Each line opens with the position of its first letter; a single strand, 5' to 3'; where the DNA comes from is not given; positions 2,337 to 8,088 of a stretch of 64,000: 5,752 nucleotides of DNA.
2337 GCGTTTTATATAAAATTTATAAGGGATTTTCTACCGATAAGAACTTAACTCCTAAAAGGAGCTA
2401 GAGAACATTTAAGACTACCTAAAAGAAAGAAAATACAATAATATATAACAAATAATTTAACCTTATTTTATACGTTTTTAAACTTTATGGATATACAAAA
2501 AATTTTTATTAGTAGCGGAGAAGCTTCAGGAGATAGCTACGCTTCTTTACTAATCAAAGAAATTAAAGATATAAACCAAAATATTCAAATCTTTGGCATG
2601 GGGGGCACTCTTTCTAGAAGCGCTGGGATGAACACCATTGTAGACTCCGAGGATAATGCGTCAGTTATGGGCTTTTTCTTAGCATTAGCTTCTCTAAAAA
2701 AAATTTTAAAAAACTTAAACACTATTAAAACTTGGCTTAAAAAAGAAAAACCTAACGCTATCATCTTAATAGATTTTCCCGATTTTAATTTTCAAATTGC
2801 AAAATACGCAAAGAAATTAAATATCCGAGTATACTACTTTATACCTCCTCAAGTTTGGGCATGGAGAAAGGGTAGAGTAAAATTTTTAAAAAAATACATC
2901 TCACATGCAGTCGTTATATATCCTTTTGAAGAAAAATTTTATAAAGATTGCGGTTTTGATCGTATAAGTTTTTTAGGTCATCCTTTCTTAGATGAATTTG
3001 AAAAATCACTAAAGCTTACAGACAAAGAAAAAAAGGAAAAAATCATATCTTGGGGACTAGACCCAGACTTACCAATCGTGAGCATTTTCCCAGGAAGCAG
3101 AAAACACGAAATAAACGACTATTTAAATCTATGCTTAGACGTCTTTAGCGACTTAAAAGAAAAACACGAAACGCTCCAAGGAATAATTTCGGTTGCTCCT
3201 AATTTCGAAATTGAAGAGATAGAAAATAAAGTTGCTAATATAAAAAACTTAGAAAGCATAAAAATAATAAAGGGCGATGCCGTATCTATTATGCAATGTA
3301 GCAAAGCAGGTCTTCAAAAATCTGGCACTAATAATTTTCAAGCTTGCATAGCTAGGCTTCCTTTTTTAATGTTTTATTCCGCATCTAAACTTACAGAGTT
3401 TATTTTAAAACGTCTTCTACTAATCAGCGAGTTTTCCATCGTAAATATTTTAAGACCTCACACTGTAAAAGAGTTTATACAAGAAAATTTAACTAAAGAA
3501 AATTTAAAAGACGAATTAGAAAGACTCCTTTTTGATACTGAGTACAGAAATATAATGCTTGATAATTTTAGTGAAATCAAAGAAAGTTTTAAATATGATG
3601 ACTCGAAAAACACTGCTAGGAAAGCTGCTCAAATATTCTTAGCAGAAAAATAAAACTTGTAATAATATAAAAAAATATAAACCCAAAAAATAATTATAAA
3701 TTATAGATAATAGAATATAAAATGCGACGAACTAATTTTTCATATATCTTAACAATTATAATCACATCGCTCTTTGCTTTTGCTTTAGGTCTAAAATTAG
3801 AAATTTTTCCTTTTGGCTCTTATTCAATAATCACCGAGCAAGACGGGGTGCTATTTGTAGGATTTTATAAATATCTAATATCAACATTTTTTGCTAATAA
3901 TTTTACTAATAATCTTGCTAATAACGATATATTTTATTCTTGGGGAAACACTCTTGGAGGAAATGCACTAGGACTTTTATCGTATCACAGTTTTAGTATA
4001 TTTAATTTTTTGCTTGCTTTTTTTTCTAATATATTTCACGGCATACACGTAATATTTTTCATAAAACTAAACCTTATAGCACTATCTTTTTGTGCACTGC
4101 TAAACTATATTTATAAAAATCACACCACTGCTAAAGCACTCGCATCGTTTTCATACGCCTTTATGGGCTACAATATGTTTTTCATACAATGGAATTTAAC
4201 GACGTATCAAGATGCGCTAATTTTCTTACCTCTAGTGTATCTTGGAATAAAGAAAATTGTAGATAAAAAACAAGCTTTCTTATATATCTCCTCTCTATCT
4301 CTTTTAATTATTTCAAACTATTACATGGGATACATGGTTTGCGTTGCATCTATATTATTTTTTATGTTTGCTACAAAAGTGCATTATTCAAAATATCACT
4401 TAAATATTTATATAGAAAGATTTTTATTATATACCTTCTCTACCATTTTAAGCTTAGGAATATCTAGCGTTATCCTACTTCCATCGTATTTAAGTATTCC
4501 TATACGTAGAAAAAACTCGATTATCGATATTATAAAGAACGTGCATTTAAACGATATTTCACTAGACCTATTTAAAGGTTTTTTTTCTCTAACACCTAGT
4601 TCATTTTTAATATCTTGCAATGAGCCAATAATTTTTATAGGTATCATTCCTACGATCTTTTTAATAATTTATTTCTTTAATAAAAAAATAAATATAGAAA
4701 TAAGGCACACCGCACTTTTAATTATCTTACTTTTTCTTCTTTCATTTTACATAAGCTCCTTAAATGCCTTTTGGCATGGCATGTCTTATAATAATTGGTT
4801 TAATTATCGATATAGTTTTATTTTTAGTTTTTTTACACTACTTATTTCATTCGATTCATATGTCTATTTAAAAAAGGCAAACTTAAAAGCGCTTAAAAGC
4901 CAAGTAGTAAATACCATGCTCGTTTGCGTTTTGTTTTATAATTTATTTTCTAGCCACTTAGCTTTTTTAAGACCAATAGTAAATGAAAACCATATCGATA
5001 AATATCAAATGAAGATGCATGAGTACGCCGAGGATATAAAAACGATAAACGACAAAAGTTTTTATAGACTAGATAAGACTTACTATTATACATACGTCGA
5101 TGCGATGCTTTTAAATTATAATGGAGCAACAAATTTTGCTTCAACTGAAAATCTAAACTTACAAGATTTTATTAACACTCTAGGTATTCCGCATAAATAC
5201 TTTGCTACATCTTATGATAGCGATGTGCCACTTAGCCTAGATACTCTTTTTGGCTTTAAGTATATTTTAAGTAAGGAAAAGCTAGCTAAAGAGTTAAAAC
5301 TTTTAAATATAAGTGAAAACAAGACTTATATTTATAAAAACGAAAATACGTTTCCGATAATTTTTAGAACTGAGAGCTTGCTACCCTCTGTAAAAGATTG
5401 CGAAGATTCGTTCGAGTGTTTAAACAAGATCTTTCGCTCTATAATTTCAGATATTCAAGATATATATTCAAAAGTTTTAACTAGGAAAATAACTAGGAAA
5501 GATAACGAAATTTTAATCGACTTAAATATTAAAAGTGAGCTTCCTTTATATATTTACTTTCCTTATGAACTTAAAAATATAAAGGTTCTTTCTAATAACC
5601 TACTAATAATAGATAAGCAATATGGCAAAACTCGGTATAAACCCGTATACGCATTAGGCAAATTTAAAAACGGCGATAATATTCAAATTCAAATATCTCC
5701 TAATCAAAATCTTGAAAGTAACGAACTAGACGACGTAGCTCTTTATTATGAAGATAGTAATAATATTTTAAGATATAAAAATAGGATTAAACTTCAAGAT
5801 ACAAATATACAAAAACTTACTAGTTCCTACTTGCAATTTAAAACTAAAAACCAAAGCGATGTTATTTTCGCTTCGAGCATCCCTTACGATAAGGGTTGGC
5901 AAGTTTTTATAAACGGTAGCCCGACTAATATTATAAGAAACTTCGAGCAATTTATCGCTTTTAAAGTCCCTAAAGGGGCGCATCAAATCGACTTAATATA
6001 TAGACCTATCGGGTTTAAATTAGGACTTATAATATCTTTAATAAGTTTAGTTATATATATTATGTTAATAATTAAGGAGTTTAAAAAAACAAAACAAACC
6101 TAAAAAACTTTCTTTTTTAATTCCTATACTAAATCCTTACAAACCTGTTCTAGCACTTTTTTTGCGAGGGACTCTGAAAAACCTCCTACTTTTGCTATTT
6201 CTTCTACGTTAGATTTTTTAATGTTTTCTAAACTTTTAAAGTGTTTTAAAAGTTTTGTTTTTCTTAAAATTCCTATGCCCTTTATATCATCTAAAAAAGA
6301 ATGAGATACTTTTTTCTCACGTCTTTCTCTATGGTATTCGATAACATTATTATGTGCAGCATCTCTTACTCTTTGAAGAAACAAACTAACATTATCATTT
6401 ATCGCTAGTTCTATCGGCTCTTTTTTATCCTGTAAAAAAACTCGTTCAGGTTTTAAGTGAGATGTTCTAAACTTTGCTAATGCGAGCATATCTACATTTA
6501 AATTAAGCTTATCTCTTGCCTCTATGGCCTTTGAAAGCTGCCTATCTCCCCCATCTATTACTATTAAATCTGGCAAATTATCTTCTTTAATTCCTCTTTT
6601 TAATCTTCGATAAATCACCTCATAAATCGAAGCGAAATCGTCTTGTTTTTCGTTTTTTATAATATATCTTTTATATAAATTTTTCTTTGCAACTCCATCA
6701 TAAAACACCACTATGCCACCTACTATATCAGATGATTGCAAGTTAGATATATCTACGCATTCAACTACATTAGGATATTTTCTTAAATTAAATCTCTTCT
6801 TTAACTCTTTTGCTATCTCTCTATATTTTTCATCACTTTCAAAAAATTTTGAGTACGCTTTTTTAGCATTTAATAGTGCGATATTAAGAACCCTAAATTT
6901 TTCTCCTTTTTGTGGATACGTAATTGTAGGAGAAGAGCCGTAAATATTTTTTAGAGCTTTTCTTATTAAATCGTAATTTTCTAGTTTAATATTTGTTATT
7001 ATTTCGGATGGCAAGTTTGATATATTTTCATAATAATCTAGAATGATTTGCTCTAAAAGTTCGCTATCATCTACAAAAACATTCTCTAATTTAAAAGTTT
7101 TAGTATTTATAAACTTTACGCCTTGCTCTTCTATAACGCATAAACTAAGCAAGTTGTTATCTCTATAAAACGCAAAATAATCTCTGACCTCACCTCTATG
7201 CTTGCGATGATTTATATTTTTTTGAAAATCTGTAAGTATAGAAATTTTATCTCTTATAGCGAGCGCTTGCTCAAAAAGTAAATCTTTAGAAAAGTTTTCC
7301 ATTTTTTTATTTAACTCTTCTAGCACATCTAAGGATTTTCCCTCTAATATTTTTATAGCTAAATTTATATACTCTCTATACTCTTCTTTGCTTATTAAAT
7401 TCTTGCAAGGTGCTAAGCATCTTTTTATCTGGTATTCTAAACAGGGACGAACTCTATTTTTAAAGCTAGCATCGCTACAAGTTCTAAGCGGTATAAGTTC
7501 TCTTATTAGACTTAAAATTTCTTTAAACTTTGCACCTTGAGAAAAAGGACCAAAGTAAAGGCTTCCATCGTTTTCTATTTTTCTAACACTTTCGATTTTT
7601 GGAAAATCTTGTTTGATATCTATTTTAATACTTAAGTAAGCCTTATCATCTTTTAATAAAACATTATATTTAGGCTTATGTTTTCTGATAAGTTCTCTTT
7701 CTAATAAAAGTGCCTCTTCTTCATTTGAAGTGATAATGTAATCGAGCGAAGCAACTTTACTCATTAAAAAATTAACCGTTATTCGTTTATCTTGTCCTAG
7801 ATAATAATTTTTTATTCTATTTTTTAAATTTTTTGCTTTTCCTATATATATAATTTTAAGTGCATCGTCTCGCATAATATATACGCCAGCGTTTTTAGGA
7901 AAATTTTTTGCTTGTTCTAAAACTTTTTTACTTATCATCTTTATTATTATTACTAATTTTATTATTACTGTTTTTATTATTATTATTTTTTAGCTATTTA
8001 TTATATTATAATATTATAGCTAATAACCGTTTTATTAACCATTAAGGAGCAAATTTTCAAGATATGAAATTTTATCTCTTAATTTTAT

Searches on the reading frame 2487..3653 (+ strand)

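Call 12: search_protein_families(library=pfam, proteins=[window:2487-3653:+], max_evalue=0.0001)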
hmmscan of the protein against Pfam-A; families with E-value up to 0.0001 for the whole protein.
window:2487-3653:+ (388 aa): 1 family
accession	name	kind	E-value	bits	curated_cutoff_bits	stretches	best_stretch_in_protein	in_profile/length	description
PF02684.21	LpxB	-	4.1e-73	246.9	22.6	1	6-374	1-365/374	Lipid-A-disaccharide synthetase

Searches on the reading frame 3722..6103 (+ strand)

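Call 12: search_protein_families(library=pfam, proteins=[window:3722-6103:+], max_evalue=0.0001)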
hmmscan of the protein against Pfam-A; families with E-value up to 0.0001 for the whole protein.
window:3722-6103:+ (793 aa): 1 family
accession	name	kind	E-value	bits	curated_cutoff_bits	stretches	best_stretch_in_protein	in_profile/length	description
PF09586.16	YfhO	-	6e-106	356.2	28.5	2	13-408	3-383/835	Bacterial membrane protein YfhO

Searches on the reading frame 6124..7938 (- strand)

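Call 12: search_protein_families(library=pfam, proteins=[window:6124-7938:-], max_evalue=0.0001)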
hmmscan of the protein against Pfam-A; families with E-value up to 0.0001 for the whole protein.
window:6124-7938:- (604 aa): 4 families
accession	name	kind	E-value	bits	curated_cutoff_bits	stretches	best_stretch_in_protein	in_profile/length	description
PF08459.17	UvrC_RNaseH_dom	-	2.1e-43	148.4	22.3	1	381-533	2-159/159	UvrC RNAse H endonuclease domain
PF22920.2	UvrC_RNaseH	-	1.5e-17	64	24.3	1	252-363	2-114/116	UvrC Ribonuclease H-like domain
PF01541.30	GIY-YIG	-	1.2e-11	45.2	22.6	1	17-92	2-78/78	GIY-YIG catalytic domain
PF14520.12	HHH_5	-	4.4e-09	37.1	27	1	548-598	3-54/57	Helix-hairpin-helix domain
